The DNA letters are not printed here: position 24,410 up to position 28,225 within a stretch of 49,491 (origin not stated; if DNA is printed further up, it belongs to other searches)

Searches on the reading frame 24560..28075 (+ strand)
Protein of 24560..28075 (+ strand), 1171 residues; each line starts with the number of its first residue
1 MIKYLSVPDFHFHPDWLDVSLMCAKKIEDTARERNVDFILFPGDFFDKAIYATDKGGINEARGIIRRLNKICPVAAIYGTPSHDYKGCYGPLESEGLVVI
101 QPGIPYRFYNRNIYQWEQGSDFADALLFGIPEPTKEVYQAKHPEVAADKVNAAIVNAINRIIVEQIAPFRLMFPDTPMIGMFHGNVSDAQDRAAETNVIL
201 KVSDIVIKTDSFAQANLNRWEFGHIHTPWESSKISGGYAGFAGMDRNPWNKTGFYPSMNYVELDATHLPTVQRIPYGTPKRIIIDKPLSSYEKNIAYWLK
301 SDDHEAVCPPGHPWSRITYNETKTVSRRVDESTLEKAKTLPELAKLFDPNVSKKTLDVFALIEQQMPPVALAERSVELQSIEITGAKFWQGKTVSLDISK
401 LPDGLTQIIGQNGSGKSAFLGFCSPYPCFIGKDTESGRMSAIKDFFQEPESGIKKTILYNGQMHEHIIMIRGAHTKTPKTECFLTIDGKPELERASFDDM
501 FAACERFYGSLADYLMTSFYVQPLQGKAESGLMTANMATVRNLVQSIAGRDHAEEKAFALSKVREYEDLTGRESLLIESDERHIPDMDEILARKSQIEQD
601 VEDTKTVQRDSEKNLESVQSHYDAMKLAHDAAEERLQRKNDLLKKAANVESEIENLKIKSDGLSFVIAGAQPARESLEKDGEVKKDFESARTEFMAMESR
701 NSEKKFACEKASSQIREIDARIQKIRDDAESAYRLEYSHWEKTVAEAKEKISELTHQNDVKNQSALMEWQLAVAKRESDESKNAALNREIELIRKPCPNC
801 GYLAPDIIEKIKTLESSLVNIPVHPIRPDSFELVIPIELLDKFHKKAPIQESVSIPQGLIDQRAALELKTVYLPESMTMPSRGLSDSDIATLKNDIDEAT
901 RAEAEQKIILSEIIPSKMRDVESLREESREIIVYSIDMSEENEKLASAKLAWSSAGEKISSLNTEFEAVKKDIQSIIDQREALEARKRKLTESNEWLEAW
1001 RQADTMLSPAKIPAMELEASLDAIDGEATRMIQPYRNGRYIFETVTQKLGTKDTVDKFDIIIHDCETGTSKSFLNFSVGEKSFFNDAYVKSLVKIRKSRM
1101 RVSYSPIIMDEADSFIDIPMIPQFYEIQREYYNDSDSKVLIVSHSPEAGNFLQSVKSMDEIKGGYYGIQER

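Call 12: search_protein_families(library=phrogs, proteins=[window:24560-28075:+], max_evalue=0.00001)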
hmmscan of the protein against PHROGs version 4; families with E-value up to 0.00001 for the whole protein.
window:24560-28075:+ (1171 aa): 1 family
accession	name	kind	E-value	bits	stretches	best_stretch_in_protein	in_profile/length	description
phrog_77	-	DNA, RNA and nucleotide metabolism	3.3e-19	69.9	1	587-1147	465-932/967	SbcC-like subunit of palindrome specific endonuclease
